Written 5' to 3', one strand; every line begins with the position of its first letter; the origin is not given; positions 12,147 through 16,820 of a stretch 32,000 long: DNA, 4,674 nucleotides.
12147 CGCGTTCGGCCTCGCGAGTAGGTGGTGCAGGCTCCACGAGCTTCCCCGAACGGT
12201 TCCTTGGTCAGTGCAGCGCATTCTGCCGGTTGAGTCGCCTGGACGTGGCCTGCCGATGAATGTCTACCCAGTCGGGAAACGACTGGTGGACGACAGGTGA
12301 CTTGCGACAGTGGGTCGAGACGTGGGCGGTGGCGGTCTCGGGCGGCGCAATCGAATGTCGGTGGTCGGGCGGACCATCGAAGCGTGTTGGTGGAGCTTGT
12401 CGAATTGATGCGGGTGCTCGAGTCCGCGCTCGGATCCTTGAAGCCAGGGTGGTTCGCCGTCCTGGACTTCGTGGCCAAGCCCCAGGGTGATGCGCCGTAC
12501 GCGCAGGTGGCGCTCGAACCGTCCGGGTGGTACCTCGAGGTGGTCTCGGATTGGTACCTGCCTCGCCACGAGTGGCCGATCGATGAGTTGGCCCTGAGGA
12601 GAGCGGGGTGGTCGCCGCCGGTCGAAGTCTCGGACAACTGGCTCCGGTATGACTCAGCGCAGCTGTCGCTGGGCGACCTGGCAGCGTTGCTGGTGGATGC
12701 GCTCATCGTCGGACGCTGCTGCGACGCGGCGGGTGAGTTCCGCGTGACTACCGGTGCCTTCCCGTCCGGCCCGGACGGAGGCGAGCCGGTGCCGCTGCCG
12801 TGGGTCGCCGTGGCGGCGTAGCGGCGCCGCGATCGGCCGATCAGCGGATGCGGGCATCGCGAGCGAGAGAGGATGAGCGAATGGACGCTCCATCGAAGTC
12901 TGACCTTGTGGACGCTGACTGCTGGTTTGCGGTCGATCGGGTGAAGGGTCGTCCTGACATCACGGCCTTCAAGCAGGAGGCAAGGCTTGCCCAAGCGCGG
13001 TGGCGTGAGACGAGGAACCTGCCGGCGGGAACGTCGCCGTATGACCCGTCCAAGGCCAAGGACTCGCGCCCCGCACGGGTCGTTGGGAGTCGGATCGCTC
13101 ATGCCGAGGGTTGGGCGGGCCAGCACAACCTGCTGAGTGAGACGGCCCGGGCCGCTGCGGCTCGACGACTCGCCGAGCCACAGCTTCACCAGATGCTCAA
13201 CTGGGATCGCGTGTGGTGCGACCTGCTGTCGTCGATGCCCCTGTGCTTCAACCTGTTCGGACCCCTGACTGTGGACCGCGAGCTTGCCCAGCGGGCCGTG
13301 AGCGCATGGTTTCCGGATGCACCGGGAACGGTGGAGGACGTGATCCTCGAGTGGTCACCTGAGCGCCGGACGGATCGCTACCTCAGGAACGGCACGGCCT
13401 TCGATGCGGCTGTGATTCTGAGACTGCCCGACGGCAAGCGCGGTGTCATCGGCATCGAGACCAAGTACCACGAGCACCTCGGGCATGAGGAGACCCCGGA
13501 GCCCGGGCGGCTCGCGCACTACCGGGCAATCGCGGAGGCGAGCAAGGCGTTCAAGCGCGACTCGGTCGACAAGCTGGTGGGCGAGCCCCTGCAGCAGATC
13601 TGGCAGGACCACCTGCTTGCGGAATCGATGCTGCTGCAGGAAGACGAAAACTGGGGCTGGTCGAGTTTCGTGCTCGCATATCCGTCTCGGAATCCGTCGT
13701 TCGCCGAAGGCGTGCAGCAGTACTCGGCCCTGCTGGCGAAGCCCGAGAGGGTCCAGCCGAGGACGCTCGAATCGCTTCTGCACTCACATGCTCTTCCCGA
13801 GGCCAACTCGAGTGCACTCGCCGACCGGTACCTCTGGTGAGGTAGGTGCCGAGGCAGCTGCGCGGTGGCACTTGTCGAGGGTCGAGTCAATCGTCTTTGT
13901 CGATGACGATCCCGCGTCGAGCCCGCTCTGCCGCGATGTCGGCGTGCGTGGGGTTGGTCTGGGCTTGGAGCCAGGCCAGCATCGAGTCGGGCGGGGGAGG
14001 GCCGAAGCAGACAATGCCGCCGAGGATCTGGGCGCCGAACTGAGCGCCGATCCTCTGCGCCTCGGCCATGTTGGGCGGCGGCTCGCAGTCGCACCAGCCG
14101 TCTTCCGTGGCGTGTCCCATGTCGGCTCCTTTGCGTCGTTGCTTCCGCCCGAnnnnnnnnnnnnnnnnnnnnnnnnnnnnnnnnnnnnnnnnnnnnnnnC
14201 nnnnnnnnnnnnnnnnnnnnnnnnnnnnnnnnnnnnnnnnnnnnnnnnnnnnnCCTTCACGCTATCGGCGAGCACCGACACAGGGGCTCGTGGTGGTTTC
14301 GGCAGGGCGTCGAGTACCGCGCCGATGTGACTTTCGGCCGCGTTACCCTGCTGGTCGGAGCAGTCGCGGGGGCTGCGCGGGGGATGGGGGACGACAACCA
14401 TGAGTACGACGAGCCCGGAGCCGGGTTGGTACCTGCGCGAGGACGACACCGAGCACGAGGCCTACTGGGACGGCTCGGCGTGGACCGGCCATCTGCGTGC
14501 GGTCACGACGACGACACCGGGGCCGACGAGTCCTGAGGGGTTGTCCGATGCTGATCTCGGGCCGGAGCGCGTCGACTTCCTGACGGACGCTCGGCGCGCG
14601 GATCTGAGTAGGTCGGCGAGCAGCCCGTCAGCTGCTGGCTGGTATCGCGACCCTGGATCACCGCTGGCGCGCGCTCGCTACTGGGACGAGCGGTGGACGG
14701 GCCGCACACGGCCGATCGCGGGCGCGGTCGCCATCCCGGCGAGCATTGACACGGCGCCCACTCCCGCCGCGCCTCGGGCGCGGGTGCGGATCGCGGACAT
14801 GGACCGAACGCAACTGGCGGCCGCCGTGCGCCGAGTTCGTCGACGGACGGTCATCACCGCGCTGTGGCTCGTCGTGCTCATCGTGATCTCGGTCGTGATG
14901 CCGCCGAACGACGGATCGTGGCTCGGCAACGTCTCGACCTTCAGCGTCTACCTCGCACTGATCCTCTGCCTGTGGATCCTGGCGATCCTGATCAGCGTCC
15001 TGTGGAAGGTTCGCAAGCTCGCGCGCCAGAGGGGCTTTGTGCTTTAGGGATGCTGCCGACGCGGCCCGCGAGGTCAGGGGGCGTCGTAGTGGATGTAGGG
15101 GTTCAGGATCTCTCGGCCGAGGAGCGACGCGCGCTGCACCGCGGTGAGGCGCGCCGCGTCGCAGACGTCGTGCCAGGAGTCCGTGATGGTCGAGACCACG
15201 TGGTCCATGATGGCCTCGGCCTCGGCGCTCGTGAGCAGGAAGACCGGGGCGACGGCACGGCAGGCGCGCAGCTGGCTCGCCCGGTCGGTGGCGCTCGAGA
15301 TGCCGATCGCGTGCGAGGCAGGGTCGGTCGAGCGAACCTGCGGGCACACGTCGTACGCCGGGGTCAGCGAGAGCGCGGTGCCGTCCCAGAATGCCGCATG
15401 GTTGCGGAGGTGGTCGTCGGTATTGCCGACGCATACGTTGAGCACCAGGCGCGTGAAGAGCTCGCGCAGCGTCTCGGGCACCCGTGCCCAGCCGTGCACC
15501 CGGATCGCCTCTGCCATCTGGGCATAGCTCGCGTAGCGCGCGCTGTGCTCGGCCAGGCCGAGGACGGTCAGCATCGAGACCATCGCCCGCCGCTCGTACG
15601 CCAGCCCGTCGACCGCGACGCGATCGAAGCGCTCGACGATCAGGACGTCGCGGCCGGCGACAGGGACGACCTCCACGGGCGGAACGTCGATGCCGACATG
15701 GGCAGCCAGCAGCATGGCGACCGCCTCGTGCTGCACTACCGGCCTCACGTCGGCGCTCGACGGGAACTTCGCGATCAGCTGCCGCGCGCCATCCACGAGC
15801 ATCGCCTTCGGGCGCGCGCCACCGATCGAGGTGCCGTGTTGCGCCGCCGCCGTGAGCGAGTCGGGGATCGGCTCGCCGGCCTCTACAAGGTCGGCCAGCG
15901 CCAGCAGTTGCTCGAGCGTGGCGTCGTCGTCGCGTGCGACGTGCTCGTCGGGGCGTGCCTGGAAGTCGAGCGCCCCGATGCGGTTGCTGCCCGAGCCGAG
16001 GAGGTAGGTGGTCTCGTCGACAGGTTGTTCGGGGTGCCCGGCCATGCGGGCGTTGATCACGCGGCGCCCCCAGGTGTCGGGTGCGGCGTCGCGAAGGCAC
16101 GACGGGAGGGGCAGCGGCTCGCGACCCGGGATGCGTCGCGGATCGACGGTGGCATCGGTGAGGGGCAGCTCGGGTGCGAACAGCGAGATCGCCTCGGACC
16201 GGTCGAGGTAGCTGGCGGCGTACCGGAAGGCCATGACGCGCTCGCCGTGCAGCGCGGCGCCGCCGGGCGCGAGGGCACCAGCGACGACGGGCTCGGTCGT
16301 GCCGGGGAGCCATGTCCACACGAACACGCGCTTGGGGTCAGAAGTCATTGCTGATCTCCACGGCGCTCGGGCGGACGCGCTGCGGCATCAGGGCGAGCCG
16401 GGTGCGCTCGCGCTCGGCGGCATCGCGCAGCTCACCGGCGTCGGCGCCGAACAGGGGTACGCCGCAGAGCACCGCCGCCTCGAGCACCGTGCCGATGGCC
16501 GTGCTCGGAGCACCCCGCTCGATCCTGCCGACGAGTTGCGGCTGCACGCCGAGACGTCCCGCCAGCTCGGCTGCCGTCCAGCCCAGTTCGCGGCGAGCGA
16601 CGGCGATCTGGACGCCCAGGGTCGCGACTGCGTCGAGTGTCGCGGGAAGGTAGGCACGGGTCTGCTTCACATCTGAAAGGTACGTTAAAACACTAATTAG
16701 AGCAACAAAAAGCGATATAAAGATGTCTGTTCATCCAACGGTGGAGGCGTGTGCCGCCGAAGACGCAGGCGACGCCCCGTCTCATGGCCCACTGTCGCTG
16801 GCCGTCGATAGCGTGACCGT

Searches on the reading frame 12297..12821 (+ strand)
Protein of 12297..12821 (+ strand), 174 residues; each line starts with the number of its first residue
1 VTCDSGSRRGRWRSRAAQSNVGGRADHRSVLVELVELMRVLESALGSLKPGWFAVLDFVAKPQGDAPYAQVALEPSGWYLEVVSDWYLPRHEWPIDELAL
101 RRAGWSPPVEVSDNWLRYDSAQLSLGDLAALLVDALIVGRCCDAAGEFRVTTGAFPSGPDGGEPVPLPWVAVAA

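Call 73: search_protein_families(library=pfam, proteins=[window:12297-12821:+], max_evalue=0.1)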
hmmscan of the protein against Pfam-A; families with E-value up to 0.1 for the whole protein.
window:12297-12821:+ (174 aa): 1 family
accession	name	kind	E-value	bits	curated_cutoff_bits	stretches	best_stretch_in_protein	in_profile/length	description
PF22552.1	TY-Chap3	-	6.4e-13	49.9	27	1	39-136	8-105/117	T3SS (YopN, CesT) and YbjN peptide-binding chaperone 3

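Call 95: search_protein_families(library=padloc, proteins=[window:12297-12821:+], max_evalue=0.00001)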
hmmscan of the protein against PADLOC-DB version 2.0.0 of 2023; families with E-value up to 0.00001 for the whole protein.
window:12297-12821:+ (174 aa): 0 families

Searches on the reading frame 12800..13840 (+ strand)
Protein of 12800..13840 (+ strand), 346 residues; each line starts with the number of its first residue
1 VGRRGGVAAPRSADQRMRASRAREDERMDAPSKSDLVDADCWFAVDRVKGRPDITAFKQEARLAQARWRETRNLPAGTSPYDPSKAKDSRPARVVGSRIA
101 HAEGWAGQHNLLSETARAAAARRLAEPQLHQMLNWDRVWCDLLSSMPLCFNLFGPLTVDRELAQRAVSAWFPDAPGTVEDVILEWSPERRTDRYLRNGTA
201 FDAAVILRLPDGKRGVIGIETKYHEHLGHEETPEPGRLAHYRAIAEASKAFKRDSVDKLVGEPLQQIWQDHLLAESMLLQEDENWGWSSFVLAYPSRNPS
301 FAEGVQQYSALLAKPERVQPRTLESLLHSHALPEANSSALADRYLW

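Call 73: search_protein_families(library=pfam, proteins=[window:12800-13840:+], max_evalue=0.1)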
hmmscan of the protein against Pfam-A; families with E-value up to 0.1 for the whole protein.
window:12800-13840:+ (346 aa): 2 families
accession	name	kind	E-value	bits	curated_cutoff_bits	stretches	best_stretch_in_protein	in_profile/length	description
PF20796.3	PDDEXK_13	-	1.2e-77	261.6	27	1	55-346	4-290/290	PD-(D/E)XK nuclease superfamily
PF22558.3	REase-ARP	-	3e-27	96.4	27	1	110-344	38-269/270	Restriction Endonuclease associating with ARP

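Call 95: search_protein_families(library=padloc, proteins=[window:12800-13840:+], max_evalue=0.00001)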
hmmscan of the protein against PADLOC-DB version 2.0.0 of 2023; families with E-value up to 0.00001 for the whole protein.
window:12800-13840:+ (346 aa): 0 families

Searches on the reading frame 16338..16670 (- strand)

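Call 73: search_protein_families(library=pfam, proteins=[window:16338-16670:-], max_evalue=0.1)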
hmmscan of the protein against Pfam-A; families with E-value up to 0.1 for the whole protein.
window:16338-16670:- (110 aa): 5 families
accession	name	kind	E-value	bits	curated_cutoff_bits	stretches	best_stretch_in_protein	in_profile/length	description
PF13560.12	HTH_31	-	3.7e-09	37.2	27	1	18-72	2-57/64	Helix-turn-helix domain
PF01381.28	HTH_3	-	7.3e-08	32.8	23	1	25-73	4-52/55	Helix-turn-helix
PF13413.12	HTH_25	-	0.00095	19.4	24.6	1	25-56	5-36/62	Helix-turn-helix domain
PF12277.13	DUF3618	-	0.0079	16.9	24.9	0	21-40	10-29/47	Protein of unknown function (DUF3618)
PF13384.12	HTH_23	-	0.041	14.1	24.6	1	21-50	9-37/50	Homeodomain-like domain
